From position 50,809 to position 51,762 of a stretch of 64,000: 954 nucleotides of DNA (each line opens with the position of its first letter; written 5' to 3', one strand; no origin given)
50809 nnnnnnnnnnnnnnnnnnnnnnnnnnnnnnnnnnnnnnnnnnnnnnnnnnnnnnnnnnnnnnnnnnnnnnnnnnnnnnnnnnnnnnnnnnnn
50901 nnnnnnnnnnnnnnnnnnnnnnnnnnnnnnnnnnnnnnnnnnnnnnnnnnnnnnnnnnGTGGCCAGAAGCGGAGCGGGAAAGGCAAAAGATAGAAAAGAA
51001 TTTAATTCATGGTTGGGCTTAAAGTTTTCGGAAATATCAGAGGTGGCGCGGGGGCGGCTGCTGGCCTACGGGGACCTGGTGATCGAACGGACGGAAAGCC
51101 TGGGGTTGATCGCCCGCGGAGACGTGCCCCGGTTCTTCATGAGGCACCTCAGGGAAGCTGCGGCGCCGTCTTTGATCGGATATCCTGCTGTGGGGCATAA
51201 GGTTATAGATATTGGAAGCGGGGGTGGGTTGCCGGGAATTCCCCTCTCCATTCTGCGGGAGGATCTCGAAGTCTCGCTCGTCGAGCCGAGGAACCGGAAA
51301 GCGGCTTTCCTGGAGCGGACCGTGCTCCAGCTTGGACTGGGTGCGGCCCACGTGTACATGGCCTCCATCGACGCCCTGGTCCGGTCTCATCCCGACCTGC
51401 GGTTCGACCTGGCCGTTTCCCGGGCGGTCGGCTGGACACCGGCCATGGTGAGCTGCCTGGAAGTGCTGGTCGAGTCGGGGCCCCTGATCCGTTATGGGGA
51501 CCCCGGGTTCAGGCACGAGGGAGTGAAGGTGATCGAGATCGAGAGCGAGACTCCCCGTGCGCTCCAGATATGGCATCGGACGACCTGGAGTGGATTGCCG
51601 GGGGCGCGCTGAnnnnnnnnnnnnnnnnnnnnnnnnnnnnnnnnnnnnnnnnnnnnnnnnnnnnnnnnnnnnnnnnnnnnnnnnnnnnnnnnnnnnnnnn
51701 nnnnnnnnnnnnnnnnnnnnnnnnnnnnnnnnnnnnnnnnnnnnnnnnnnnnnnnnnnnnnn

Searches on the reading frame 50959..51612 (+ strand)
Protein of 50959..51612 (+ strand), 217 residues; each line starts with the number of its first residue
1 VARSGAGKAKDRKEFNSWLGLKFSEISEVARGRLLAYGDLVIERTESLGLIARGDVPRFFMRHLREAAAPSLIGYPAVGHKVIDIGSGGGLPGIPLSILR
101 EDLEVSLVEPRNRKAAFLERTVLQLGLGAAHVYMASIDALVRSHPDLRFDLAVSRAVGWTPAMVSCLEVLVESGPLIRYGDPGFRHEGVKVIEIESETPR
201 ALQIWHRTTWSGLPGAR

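Call 34: find_encoding_contigs(protein=window:50959-51609:+, flank=10000, max_places=6)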
Protein seq(217 aa) (217 aa): no gene with exactly this product is on record in the collection.

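Call 48: search_protein_families(library=pfam, proteins=[window:50959-51612:+], max_evalue=0.00001)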
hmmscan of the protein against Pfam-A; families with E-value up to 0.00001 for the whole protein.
window:50959-51612:+ (217 aa): 1 family
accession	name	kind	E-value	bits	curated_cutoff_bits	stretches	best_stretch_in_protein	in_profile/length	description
PF02527.21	GidB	-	2.5e-24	86.1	27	1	34-174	5-141/184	rRNA small subunit methyltransferase G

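Call 59: find_homologous_proteins(query=window:51013-51612:+, max_evalue=1e-60)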
Query window:51013-51612:+ (199 aa): 5 proteins with E <= 1e-60 among 2709 candidates.
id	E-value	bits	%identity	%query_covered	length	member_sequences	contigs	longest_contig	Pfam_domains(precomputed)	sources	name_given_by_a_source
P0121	3.8e-125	433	99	100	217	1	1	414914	PF02527.22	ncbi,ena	-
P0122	8.6e-66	240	55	98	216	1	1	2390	PF02527.22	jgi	jgi:16S rRNA (guanine(527)-N(7))-methyltransferase RsmG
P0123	2.3e-65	238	60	98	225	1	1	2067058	PF13847.13,PF02527.22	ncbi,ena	-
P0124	4.2e-64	234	55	98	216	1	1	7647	PF02527.22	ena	-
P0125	4.4e-64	234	56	98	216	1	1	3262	PF02527.22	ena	-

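Call 60: find_encoding_contigs(protein=P0121, flank=10000, max_places=4)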
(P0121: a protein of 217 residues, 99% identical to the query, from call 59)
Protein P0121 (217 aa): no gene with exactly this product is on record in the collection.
